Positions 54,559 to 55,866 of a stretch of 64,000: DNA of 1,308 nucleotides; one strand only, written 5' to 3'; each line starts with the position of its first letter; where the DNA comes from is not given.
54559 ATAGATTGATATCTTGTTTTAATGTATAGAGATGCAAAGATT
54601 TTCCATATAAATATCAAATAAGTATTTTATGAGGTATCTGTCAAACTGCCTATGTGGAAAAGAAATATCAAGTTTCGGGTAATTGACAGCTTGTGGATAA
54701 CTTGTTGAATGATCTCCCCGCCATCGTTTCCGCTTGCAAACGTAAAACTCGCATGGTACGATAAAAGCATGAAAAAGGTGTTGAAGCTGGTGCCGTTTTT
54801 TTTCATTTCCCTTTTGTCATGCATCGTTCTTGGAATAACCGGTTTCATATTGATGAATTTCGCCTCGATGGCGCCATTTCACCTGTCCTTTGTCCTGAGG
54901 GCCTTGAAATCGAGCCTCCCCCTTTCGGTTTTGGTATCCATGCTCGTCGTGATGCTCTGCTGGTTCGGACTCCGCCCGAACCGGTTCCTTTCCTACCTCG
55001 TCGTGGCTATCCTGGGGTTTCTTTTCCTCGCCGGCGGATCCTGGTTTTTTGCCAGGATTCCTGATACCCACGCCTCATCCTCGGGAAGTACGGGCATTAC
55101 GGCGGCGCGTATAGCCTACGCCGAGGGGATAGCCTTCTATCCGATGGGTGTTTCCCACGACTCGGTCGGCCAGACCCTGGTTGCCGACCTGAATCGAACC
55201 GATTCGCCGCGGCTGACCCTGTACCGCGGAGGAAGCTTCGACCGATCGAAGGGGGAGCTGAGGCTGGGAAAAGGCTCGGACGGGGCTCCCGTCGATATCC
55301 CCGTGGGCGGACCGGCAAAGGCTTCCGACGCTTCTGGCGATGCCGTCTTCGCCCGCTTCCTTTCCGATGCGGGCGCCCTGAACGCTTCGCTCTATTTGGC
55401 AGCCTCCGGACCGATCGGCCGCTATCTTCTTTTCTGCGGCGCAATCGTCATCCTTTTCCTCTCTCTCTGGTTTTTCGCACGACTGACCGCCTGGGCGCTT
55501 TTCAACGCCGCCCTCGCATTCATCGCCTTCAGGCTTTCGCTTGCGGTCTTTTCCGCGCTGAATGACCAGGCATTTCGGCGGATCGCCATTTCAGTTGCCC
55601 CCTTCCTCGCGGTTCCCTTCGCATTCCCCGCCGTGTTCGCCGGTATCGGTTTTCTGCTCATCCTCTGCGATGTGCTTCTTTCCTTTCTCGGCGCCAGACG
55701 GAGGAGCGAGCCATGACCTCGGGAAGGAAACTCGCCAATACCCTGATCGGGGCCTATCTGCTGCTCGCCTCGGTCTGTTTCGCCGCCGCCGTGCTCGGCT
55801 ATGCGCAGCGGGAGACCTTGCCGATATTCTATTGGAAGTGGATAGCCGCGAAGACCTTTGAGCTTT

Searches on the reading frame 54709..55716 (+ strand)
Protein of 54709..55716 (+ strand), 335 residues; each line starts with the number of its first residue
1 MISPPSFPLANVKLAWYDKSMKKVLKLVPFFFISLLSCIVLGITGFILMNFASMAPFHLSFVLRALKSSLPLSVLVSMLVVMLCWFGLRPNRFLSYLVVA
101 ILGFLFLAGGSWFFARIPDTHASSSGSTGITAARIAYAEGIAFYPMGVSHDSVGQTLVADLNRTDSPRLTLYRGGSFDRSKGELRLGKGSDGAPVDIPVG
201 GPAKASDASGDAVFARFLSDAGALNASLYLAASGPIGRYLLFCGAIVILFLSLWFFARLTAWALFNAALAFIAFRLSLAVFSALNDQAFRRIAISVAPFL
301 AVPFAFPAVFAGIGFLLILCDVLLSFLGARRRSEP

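Call 7: search_protein_families(library=pfam, proteins=[window:54709-55716:+])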
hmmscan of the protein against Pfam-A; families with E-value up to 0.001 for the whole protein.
window:54709-55716:+ (335 aa): 0 families

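Call 25: search_protein_families(library=ncbifam, proteins=[window:54709-55716:+], max_evalue=0.01)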
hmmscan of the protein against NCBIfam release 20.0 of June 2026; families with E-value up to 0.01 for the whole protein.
window:54709-55716:+ (335 aa): 0 families

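Call 31: search_protein_families(library=pfam, proteins=[window:54709-55716:+], max_evalue=10)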
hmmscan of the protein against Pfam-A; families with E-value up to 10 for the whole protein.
window:54709-55716:+ (335 aa): 0 families

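Call 43: search_protein_families(library=pfam, proteins=[L073:275-958:+, L073:1013-1636:+, L073:1918-2232:-, L073:2229-2663:-, L073:2663-3238:-, L073:3281-4234:+, L073:5861-6736:+, L078:7278-7868:+, L078:6367-7200:+, L077:7537-8082:+], max_evalue=0.01)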
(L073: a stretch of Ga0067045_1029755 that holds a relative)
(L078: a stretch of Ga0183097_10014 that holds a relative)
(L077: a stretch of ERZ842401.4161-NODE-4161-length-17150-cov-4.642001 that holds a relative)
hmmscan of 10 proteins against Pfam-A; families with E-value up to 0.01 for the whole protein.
L073:275-958:+ (227 aa): 2 families
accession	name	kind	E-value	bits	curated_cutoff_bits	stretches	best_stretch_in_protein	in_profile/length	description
PF04012.17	PspA_IM30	-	2.6e-54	184.6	33.9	1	2-220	1-216/220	PspA/IM30 family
PF06419.17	COG6_N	-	0.006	17.2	27.4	0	95-141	50-96/114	Conserved oligomeric complex COG6, N-terminal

L073:1013-1636:+ (207 aa): 1 family
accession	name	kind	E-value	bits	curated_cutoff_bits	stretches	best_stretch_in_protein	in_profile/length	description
PF00486.34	Trans_reg_C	-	1.9e-12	47.5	26.2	1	123-198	2-77/77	Transcriptional regulatory protein, C terminal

L073:1918-2232:- (104 aa): 3 families
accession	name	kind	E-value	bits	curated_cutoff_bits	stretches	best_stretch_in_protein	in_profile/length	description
PF01906.23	YbjQ_1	-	1.3e-38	132.2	23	1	1-103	1-103/103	Putative heavy-metal-binding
PF23025.1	YbjQ_2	-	1.6e-05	25.6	29.1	1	2-103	8-101/103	C2 domain-containing protein 5, YbjQ-like domain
PF11524.14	SeleniumBinding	-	0.0011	19.7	27.9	0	35-101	8-73/82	Selenium binding protein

L073:2229-2663:- (144 aa): 4 families
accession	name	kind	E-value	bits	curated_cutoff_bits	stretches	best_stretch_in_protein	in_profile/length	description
PF13490.11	zf-HC2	-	1.9e-05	25.1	22.2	1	3-37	1-35/35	Putative zinc-finger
PF20990.2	DUF2207_C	-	0.00024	21.3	33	1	49-143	113-200/247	Predicted membrane protein (DUF2207) C-terminal domain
PF14264.12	Glucos_trans_II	-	0.0025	17.5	30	1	71-127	234-290/317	Glucosyl transferase GtrII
PF03611.19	EIIC-GAT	-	0.0057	16.2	24.2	1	65-128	202-268/394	PTS system sugar-specific permease component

L073:2663-3238:- (191 aa): 4 families
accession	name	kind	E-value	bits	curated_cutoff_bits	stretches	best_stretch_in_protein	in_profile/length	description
PF04542.20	Sigma70_r2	-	2.2e-15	56.6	24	1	34-100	2-70/71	Sigma-70 region 2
PF08281.18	Sigma70_r4_2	-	5.4e-13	48.8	25.7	1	130-181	3-54/54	Sigma-70, region 4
PF04545.22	Sigma70_r4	-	1.1e-07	31.7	24.1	1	134-182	1-49/50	Sigma-70, region 4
PF07638.17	Sigma70_ECF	-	0.00095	19.5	21.1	1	135-186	133-184/185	ECF sigma factor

L073:3281-4234:+ (317 aa): 0 families

L073:5861-6736:+ (291 aa): 1 family
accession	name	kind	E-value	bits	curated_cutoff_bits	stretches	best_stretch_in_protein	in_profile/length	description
PF00226.36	DnaJ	-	4.8e-11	43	27.8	1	227-279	3-50/63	DnaJ domain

L078:7278-7868:+ (196 aa): 5 families
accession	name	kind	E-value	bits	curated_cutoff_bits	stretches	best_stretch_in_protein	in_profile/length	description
PF01740.26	STAS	-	2.2e-21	76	22.6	1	41-140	6-106/106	STAS domain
PF13466.11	STAS_2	-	0.00031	21.3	29.2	1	50-127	3-79/80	STAS domain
PF12760.12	Zn_ribbon_IS1595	-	0.00065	20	25.4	1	153-182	13-44/46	Transposase zinc-ribbon domain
PF22747.2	Zn_ribbon_DUF2089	-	0.0022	18.5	27.6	1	161-184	1-21/32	DUF2089 zinc ribbon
PF18912.6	DZR_2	-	0.0084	16.4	27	0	150-185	1-31/56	Double zinc ribbon domain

L078:6367-7200:+ (277 aa): 2 families
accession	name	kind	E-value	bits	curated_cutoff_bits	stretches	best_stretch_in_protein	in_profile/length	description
PF00106.31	adh_short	-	3.5e-23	82.5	26.6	1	59-234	1-183/195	short chain dehydrogenase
PF13561.12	adh_short_C2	-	1.1e-19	71.4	27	1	67-236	5-179/236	Enoyl-(Acyl carrier protein) reductase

L077:7537-8082:+ (181 aa): 3 families
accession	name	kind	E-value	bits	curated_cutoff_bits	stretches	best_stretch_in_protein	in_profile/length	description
PF01740.26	STAS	-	8.1e-19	67.8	22.6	1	25-125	4-105/106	STAS domain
PF22747.2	Zn_ribbon_DUF2089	-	0.0023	18.4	27.6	1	146-170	1-22/32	DUF2089 zinc ribbon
PF12760.12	Zn_ribbon_IS1595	-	0.0051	17.2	25.4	1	141-168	16-45/46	Transposase zinc-ribbon domain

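Call 69: search_protein_families(library=ncbifam, proteins=[L078:13156-14484:-, L078:14655-15641:+, L078:15692-16060:+, L078:16103-17206:+, L078:17368-19110:+, L078:19789-20178:+, L078:209-1390:-, L078:4525-5733:+, L078:6013-6360:+, L075:13213-15423:+], max_evalue=0.00001)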
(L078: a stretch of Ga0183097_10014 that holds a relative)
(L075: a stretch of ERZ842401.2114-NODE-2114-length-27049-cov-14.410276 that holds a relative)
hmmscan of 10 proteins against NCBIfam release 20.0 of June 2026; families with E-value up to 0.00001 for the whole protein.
L078:13156-14484:- (442 aa): 11 families
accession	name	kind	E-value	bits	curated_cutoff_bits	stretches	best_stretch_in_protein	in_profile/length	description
NF003976.0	PRK05469.1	subfamily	7.1e-139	463.1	255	1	18-425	3-406/409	tripeptide aminopeptidase PepT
TIGR01882.1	peptidase-T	equivalog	4.1e-108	361.9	285.75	1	18-425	3-407/410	peptidase T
NF009920.0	PRK13381.1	subfamily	6.2e-107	358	293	1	18-423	7-407/412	peptidase T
TIGR01883.1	PepT-like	hypoth_equivalog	6.4e-34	117.5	274.25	1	145-421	84-360/361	peptidase T-like protein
TIGR01893.1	aa-his-dipept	subfamily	1.9e-11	43.4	343.75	1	146-246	95-191/478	beta-Ala-His dipeptidase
TIGR01900.1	dapE-gram_pos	equivalog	6.9e-09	35.1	304.2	0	47-275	19-207/351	succinyl-diaminopimelate desuccinylase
NF006399.0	PRK08651.1-2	equivalog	1.4e-08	34.2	381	0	347-419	325-399/405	succinyl-diaminopimelate desuccinylase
NF005602.0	PRK07338.1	equivalog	2.4e-08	33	357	1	139-411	113-386/409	hydrolase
NF004788.0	PRK06133.1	subfamily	2.8e-07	29.8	349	1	160-266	142-251/417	glutamate carboxypeptidase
TIGR01910.1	DapE-ArgE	subfamily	6.1e-07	29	217.6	0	161-268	105-213/373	ArgE/DapE family deacylase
TIGR01891.1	amidohydrolases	subfamily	2.4e-06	26.9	153.75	0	173-397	102-342/366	amidohydrolase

L078:14655-15641:+ (328 aa): 5 families
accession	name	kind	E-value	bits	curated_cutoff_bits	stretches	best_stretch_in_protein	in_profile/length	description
TIGR01784.1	T_den_put_tspse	subfamily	5.7e-31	108.3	52.1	1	24-327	3-272/273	Rpn family recombination-promoting nuclease/putative transposase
NF004270.2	PRK05687.2-1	equivalog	1.9e-09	37.4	180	1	245-321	35-111/223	flagellar assembly protein FliH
NF004267.1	PRK05687.1-3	equivalog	3e-09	36.4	293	1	239-315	62-138/266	flagellar assembly protein FliH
NF009925.1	PRK13386.1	equivalog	3.3e-08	33.1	192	1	259-309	45-95/228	flagellar assembly protein FliH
NF004266.1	PRK05687.1-1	equivalog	7.9e-06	25.5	260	0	255-302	48-95/230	flagellar assembly protein FliH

L078:15692-16060:+ (122 aa): 1 family
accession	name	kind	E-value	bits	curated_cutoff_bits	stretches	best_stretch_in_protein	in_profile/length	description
TIGR04134.1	lipo_with_rSAM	hypoth_equivalog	3.3e-09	36.9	39.8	1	11-112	13-127/150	radical SAM-associated putative lipoprotein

L078:16103-17206:+ (367 aa): 60 families (the best 25 are shown)
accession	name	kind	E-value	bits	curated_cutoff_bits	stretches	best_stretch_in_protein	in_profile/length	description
TIGR04133.1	rSAM_w_lipo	hypoth_equivalog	4.1e-144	479.8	425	1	5-359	7-346/350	TIGR04133 family radical SAM/SPASM protein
TIGR04545.1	rSAM_ahbD_hemeb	equivalog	1.2e-32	113.7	500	1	25-341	3-316/339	heme b synthase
TIGR04103.1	rSAM_nif11_3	equivalog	4.8e-32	111.1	725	1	19-313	2-288/412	nif11-class peptide radical SAM maturase 3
TIGR04053.2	TIGR04053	equivalog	5.2e-31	108.2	395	1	23-220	9-201/366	TIGR04053 family radical SAM/SPASM domain-containing protein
TIGR04055.1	rSAM_NirJ2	equivalog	5.7e-29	101.7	500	1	25-341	3-302/326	putative heme d1 biosynthesis radical SAM protein NirJ2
TIGR04051.1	rSAM_NirJ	equivalog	2.9e-26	92.3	515.45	1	25-222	5-193/354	heme d1 biosynthesis radical SAM protein NirJ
TIGR03962.1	mycofact_rSAM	equivalog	4e-26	92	265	1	24-342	14-312/339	mycofactocin radical SAM maturase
TIGR03913.1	rad_SAM_trio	equivalog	2.4e-25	88.8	591.75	1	16-318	13-311/477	GDL motif peptide-associated radical SAM/SPASM maturase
TIGR04347.1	pseudo_SAM_Halo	equivalog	3.9e-24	85.6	525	1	18-343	34-365/390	TIGR04347 family pseudo-SAM/SPASM protein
NF050035.1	rSAM_WgK_link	exception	4.1e-24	85.2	650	2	28-240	15-211/367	radical SAM/SPASM peptide maturase WgkB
TIGR04251.1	SCM_rSAM_ScmF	equivalog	1.1e-22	80.9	400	1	20-342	2-320/353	SynChlorMet cassette radical SAM/SPASM protein ScmF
TIGR04317.1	W_rSAM_matur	equivalog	2e-21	76.5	380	1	21-357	3-339/349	tungsten cofactor oxidoreductase radical SAM maturase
TIGR04054.1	rSAM_NirJ1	equivalog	2.6e-21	75.7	650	1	23-342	37-361/387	putative heme d1 biosynthesis radical SAM protein NirJ1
TIGR04546.1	rSAM_ahbC_deAc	equivalog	4e-21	75.3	650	1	24-156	41-170/390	12,18-didecarboxysiroheme deacetylase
TIGR04340.1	rSAM_ACGX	hypoth_equivalog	1.8e-19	70.2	400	1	25-352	6-329/341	radical SAM/SPASM domain protein, ACGX system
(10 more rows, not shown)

L078:17368-19110:+ (580 aa): 14 families
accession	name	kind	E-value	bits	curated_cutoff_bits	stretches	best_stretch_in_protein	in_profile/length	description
TIGR03336.1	IOR_alpha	equivalog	2e-211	703.5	650.9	1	4-575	2-595/595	indolepyruvate ferredoxin oxidoreductase subunit alpha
NF009589.0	PRK13030.1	subfamily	9.5e-29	99.7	816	2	64-294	113-362/1170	indolepyruvate ferredoxin oxidoreductase family protein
NF006412.0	PRK08659.1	equivalog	5e-20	72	411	1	2-183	3-193/378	2-oxoacid:acceptor oxidoreductase subunit alpha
NF005507.0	PRK07119.1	subfamily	7.4e-18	64.5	399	1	2-183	2-192/352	3-methyl-2-oxobutanoate dehydrogenase subunit VorB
TIGR03710.1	OAFO_sf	subfamily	1.5e-16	60.1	482.75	1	5-180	194-378/561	2-oxoacid:acceptor oxidoreductase subunit alpha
NF009588.0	PRK13029.1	subfamily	4.4e-14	51.4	952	2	63-293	112-361/1196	indolepyruvate ferredoxin oxidoreductase family protein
NF007206.0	PRK09627.1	equivalog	1.5e-10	40.6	579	1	8-186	7-194/375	2-oxoglutarate synthase subunit alpha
NF040682.1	PorA_Arch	equivalog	1.5e-10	40.5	550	1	4-173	3-180/387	pyruvate synthase subunit PorA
NF006232.0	PRK08366.1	equivalog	5.1e-09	35.2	646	1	5-169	8-178/394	2-ketoisovalerate ferredoxin oxidoreductase subunit alpha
NF006233.0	PRK08367.1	equivalog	2.1e-07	30.2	625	1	4-101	4-104/394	pyruvate ferredoxin oxidoreductase subunit alpha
TIGR02179.1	PorD_KorD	subfamily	1.9e-06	27.9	60.05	1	528-579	24-76/78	2-oxoacid:acceptor oxidoreductase, delta subunit, pyruvate/2-ketoisovalerate family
NF007201.0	PRK09622.1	equivalog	2.6e-06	26.6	590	1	5-171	11-185/405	2-oxoacid:ferredoxin oxidoreductase subunit alpha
NF041778.1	hetero_SS_HdrA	equivalog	4.1e-06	24.9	1400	1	529-575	587-633/771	ferredoxin:CoB-CoM heterodisulfide reductase subunit HdrA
NF007203.0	PRK09624.1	equivalog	5.9e-06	26.5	171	0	487-578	7-101/105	pyuvate ferredoxin oxidoreductase subunit delta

L078:19789-20178:+ (129 aa): 0 families

L078:209-1390:- (393 aa): 16 families
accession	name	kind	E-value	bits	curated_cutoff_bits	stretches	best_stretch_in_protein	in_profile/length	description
TIGR01969.1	minD_arch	subfamily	1.8e-28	99.4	201.75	1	15-160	2-145/251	cell division ATPase MinD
TIGR01968.1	minD_bact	equivalog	3.9e-18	65.7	212.9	1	14-159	2-147/261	septum site-determining protein MinD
TIGR01007.1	eps_fam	subfamily_domain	1.6e-15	57.2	108.05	1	13-131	17-135/204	polysaccharide biosynthesis tyrosine autokinase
NF008079.0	PRK10818.1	equivalog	2.4e-12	46.8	508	1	14-159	3-149/270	septum site-determining protein MinD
TIGR03371.1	cellulose_yhjQ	equivalog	1.2e-10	41.3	157.85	1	13-176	1-163/246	cellulose biosynthesis protein BcsQ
NF041136.1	MrpORP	equivalog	1.5e-10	40.9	450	1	15-158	7-151/365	iron-sulfur cluster carrier protein MrpORP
NF047398.1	AAA_KGGVGR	domain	2.8e-10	40.8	90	1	13-74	2-65/190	KGGVGR-motif variant AAA ATPase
NF008669.0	PRK11670.1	equivalog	9e-10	38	348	1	13-160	107-248/369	iron-sulfur cluster carrier protein ApbC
TIGR03018.1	pepcterm_TyrKin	hypoth_equivalog_domain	1.4e-08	34.3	230.65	1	13-125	35-149/207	XrtA-associated tyrosine autokinase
NF041546.1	ParA_partition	equivalog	4.4e-08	32.9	180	1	15-56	1-42/203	ParA family partition ATPase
TIGR03029.1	EpsG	equivalog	6.1e-08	32.2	313.8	1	14-132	104-221/274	chain length determinant protein tyrosine kinase EpsG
NF033200.1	F430_CfbC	exception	1.5e-07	31.1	402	0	21-103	7-89/260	Ni-sirohydrochlorin a,c-diamide reductive cyclase ATP-dependent reductase subunit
NF008568.0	PRK11519.1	equivalog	4.2e-07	28.5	1068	1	21-99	534-611/720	tyrosine-protein kinase Wzc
TIGR01287.1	nifH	equivalog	2.3e-06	27.2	394.35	0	21-68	7-54/275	nitrogenase iron protein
TIGR01005.1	eps_transp_fam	subfamily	3.2e-06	25.6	411.7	1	14-152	547-682/754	exopolysaccharide transport protein family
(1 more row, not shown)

L078:4525-5733:+ (402 aa): 26 families (the best 25 are shown)
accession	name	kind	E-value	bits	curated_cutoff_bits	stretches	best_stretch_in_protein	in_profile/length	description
TIGR01817.1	nifA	equivalog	1.6e-76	258.2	528.85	1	151-401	178-439/534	nif-specific transcriptional activator NifA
NF003451.0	PRK05022.1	equivalog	1.7e-67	228.3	476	1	143-393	169-426/512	nitric oxide reductase transcriptional regulator NorR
NF038308.1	RNA_repair_RtcR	equivalog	1.1e-66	225.8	650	1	144-393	160-425/530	RNA repair transcriptional activator RtcR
NF041552.1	TF_PrdR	equivalog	2e-62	211.3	795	1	160-398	262-508/577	sigma-54 dependent transcriptional regulator PrdR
TIGR02329.1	propionate_PrpR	equivalog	4.1e-61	207.2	499.2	1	109-392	174-452/526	propionate catabolism operon regulatory protein PrpR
NF008469.0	PRK11361.1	equivalog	1.5e-60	205.2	714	1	148-399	127-385/461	acetoacetate metabolism transcriptional regulator AtoC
TIGR02974.1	phageshock_pspF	equivalog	5.7e-60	203.3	443.55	1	169-390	3-233/336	phage shock protein operon transcriptional activator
TIGR02915.1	PEP_resp_reg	equivalog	6.2e-60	203.3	502.6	1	166-401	140-383/445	PEP-CTERM-box response regulator transcription factor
TIGR01818.1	ntrC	equivalog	6.9e-60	203.1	558.6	1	147-400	117-377/463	nitrogen regulation protein NR(I)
NF011953.0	PRK15424.1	equivalog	3.9e-58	197.3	703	1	140-393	194-468/538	propionate catabolism operon regulatory protein PrpR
NF041906.1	V4R_TF_MobR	exception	3.9e-58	197.3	999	1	160-391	225-466/544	phenol degradation transcriptional regulator MobR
NF049963.1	RespRegFlgRCampy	domain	6.4e-58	196.6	750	1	152-400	121-377/429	fla regulon two-component system response regulator FlgR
NF050807.1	TransRegFlbDCaul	equivalog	1.2e-56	192.5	750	1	183-400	136-361/454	sigma-54-dependent transcriptional regulator FlbD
NF007689.0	PRK10365.1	equivalog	9.7e-56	189.4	760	1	149-389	123-371/441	sigma-54-dependent response regulator transcription factor ZraR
NF011695.0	PRK15115.1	equivalog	1.2e-55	189.1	763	1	170-399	140-376/445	two-component system response regulator GlrR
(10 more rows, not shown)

L078:6013-6360:+ (115 aa): 0 families

L075:13213-15423:+ (736 aa): 2 families
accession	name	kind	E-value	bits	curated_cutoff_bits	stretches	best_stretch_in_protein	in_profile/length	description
TIGR03521.1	GldG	equivalog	2.7e-20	72.5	389.85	1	249-557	9-343/552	gliding motility-associated ABC transporter substrate-binding protein GldG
TIGR03518.1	ABC_perm_GldF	equivalog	5.2e-12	46.3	288.5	1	9-230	3-236/240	gliding motility-associated ABC transporter permease subunit GldF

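Call 72: predict_structure(protein=window:54769-55716:+)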
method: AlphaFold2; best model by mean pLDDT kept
length: 315 residues; sequences in the alignment: 1
mean_pLDDT: 54.4   pTM: 0.29
mean pLDDT of the five models: 54.4, 50.5, 50.0, 48.3, 46.5
residues with pLDDT >= 90: 0; 70-90: 53; 50-70: 132; < 50: 130
segments of 3 or more residues with pLDDT < 50: 92-207
pLDDT, mean of each block of 10 residues (from residue 1): 65 70 62 54 52 52 52 56 61 43 35 40 37 41 38 39 39 37 34 41 48 58 70 67 68 70 72 71 64 72 73 59
secondary structure, 60 per line:
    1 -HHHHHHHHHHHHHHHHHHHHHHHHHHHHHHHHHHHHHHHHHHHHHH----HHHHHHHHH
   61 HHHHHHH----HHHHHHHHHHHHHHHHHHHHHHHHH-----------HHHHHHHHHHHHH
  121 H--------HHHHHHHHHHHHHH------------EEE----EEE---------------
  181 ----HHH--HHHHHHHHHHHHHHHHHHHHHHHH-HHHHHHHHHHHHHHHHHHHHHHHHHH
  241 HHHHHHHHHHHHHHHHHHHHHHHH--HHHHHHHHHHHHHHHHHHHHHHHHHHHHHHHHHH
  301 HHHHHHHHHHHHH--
elements in order: H2-47 H52-67 H72-96 H108-121 H130-143 E156-158 E163-165 H190-213 H215-264 H267-313
